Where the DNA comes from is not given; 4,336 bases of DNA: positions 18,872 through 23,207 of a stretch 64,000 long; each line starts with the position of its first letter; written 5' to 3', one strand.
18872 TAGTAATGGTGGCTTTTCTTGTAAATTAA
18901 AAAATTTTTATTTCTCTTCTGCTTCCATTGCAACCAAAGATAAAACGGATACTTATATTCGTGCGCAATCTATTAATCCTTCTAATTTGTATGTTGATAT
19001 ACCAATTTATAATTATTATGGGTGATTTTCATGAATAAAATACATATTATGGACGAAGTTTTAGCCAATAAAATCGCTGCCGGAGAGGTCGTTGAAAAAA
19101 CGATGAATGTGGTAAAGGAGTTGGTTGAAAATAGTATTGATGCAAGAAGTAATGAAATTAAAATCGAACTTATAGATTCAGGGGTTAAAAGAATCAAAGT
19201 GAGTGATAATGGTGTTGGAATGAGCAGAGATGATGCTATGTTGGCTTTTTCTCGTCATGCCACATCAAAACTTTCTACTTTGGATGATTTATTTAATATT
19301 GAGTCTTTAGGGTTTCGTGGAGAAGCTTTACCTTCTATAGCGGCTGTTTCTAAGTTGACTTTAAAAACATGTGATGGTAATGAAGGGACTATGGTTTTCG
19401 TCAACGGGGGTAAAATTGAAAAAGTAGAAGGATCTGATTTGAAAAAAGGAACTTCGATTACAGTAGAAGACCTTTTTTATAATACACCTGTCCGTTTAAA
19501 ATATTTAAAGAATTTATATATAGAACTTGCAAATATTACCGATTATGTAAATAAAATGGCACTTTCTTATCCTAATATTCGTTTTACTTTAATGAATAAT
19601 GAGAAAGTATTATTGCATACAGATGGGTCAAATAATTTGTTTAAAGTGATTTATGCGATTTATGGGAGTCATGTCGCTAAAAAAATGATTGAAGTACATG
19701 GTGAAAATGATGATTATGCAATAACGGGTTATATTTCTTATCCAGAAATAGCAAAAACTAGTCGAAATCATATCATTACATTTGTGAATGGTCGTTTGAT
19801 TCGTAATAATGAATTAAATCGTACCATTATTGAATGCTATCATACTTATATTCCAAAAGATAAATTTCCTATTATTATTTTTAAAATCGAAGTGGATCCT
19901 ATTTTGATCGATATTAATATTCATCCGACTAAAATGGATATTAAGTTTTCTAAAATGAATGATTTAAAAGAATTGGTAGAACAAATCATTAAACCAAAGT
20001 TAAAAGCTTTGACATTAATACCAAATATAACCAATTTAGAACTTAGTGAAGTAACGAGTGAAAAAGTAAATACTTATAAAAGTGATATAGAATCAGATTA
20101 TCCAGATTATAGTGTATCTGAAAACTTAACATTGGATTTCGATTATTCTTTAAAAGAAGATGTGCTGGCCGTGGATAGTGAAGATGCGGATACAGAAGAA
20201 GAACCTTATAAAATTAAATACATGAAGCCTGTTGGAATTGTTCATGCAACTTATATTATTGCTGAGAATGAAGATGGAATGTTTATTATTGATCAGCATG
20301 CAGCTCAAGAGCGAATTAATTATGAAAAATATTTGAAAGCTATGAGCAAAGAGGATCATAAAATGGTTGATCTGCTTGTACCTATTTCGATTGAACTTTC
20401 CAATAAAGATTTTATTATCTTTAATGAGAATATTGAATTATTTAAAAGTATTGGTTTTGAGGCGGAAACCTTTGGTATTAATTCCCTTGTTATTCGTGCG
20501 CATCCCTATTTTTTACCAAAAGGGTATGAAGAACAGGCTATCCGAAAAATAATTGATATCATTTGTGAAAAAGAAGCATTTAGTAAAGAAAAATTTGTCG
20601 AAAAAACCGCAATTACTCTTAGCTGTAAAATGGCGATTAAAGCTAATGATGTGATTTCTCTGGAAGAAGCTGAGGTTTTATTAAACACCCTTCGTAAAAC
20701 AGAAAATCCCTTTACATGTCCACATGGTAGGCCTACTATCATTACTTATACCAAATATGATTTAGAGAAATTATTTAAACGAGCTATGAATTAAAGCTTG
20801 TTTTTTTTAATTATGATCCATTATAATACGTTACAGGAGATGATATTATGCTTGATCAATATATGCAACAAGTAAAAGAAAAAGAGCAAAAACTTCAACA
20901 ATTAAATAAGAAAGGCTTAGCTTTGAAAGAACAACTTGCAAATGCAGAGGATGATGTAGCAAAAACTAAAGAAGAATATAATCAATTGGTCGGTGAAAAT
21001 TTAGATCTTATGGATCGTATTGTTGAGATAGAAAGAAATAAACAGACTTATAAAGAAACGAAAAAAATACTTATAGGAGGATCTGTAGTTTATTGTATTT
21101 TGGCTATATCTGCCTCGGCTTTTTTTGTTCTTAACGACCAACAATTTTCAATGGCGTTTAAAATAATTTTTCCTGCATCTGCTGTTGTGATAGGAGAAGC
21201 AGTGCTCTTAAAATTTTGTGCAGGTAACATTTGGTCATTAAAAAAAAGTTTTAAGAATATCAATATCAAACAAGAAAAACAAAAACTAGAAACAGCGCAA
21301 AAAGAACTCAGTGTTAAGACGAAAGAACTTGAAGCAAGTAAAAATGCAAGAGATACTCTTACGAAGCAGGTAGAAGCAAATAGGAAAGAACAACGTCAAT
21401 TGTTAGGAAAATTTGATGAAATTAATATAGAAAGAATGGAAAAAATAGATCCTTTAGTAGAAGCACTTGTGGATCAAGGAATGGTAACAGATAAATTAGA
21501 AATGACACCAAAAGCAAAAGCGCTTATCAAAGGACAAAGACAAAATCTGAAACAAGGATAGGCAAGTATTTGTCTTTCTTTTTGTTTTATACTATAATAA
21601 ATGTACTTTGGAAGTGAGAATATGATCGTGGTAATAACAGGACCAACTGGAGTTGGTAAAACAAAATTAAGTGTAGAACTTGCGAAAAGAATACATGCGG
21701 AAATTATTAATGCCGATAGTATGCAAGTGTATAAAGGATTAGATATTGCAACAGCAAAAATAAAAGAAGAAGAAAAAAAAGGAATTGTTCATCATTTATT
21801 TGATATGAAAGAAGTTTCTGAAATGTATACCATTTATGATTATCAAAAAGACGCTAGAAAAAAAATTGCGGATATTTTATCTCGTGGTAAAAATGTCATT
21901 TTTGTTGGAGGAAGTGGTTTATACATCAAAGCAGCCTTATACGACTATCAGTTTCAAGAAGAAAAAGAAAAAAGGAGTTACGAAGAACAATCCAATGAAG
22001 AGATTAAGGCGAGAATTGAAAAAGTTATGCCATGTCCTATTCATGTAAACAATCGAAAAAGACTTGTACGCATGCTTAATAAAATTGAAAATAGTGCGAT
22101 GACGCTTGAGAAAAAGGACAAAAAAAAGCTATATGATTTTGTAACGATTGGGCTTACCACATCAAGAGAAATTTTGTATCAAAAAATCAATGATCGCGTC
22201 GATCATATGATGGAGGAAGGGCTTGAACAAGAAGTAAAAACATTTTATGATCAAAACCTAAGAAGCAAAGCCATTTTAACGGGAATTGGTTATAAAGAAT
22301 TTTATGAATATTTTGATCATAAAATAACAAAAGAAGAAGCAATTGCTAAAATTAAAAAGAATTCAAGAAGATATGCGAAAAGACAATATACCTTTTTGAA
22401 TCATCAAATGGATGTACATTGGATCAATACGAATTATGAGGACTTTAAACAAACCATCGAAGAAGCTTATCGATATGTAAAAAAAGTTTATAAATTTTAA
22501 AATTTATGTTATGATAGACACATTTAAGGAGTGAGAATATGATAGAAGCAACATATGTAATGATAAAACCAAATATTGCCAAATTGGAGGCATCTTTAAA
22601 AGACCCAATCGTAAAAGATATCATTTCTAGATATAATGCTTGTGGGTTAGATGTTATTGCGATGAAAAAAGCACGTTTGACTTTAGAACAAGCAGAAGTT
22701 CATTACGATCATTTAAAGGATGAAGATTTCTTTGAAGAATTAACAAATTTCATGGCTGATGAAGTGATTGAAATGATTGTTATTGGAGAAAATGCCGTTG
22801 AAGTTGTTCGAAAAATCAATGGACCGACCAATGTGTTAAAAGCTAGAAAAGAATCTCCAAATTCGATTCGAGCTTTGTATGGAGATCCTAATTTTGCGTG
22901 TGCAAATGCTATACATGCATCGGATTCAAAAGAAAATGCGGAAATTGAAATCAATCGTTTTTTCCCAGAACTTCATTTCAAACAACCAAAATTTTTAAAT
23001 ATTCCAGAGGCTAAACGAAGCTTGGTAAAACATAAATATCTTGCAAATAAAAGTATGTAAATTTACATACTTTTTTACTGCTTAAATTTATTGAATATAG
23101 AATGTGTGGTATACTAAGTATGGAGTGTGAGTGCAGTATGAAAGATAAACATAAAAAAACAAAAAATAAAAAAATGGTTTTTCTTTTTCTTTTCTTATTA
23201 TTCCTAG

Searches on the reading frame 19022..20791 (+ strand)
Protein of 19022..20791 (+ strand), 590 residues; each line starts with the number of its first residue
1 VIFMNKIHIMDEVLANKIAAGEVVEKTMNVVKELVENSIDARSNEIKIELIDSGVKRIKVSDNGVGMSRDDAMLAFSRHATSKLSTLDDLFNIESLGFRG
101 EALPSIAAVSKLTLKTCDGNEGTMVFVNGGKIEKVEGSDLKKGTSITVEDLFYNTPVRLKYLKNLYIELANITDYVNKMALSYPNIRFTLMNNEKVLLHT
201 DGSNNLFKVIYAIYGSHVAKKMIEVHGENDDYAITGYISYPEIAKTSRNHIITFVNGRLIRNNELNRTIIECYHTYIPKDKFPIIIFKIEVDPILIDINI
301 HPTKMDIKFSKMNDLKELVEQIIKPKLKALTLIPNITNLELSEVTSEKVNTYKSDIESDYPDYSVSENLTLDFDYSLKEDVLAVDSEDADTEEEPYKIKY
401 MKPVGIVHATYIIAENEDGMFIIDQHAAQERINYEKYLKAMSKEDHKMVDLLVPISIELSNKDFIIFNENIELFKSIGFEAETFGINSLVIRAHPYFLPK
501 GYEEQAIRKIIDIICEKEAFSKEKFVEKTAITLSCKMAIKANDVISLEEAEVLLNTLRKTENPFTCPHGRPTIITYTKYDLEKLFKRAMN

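Call 83: search_protein_families(library=pfam, proteins=[window:19022-20791:+], max_evalue=0.00001)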
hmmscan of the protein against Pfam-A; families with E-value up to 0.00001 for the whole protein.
window:19022-20791:+ (590 aa): 4 families
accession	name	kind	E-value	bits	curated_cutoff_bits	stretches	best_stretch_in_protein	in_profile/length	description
PF08676.16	MutL_C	-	4.9e-39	133.7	25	1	404-543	1-140/142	MutL C terminal dimerisation domain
PF01119.25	DNA_mis_repair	-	8.2e-34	116.2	26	1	210-327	1-118/119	DNA mismatch repair protein, C-terminal domain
PF13589.12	HATPase_c_3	-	1.8e-13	51.2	25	1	29-149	5-125/137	Histidine kinase-, DNA gyrase B-, and HSP90-like ATPase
PF02518.31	HATPase_c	-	4.7e-07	30.7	26.4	1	28-81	7-63/111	Histidine kinase-, DNA gyrase B-, and HSP90-like ATPase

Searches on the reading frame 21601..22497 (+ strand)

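Call 83: search_protein_families(library=pfam, proteins=[window:21601-22497:+], max_evalue=0.00001)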
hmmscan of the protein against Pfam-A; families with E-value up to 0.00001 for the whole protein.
window:21601-22497:+ (299 aa): 3 families
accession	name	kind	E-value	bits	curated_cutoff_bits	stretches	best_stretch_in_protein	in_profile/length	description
PF01715.23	IPPT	-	2e-66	224.6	23.6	1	42-268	1-242/243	IPP transferase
PF01745.22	IPT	-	2.2e-09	37.5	20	1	9-111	3-105/233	Isopentenyl transferase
PF13238.12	AAA_18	-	7.5e-06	26.9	29.4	0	10-57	1-45/128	AAA domain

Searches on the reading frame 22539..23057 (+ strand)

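Call 83: search_protein_families(library=pfam, proteins=[window:22539-23057:+], max_evalue=0.00001)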
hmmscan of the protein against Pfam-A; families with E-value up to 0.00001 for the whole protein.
window:22539-23057:+ (173 aa): 1 family
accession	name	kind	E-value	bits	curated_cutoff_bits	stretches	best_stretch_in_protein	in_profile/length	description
PF00334.24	NDK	-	4.3e-32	111.3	27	1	3-144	1-132/135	Nucleoside diphosphate kinase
